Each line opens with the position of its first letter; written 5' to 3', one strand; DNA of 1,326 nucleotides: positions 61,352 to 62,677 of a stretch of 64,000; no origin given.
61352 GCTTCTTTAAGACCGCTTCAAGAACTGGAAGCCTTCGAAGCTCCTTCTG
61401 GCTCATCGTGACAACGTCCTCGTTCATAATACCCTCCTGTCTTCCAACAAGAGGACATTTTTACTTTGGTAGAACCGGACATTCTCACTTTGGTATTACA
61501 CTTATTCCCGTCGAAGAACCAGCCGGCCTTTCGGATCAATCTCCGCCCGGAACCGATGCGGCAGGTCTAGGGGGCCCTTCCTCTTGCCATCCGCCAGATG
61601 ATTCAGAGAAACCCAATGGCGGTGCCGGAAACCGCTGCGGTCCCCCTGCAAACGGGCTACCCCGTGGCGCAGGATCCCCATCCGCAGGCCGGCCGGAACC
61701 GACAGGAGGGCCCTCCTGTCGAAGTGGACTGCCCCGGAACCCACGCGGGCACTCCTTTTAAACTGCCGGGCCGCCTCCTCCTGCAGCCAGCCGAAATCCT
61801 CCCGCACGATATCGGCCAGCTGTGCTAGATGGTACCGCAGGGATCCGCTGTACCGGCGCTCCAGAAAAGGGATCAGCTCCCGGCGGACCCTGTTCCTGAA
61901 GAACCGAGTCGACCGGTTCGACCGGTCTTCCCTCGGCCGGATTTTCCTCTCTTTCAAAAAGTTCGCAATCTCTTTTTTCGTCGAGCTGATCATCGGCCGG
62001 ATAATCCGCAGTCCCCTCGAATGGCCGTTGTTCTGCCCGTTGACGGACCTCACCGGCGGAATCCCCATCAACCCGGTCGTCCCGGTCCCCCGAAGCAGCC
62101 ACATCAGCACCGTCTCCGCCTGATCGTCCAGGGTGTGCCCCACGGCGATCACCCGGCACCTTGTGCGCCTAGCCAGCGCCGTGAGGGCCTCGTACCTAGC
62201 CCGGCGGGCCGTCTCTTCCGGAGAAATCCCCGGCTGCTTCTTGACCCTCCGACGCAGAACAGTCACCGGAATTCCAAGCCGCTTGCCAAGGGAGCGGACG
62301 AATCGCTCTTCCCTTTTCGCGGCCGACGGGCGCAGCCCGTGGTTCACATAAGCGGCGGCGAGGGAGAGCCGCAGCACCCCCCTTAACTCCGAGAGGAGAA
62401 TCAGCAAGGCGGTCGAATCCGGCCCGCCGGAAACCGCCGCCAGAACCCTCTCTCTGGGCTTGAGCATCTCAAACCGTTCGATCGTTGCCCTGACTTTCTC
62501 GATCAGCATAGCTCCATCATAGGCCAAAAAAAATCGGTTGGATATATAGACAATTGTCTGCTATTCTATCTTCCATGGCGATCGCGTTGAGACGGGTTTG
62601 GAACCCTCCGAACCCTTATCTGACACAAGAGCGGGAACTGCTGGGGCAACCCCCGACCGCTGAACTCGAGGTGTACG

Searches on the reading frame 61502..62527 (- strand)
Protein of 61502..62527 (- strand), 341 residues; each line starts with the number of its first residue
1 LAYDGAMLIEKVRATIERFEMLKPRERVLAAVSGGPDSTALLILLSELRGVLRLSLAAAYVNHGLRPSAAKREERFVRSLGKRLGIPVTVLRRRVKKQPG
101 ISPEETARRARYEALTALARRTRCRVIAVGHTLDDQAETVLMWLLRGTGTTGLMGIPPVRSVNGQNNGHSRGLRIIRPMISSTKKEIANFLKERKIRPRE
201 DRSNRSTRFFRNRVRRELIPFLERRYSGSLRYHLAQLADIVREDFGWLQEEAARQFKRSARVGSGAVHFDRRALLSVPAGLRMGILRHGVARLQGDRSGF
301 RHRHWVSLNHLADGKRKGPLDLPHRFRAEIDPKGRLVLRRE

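Call 57: search_protein_families(library=pfam, proteins=[window:61502-62527:-], max_evalue=0.00001)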
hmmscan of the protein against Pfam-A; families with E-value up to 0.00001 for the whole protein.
window:61502-62527:- (341 aa): 1 family
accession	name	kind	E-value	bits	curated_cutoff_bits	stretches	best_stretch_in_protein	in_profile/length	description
PF01171.26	ATP_bind_3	-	9.4e-50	169.3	27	1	28-217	2-182/182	PP-loop family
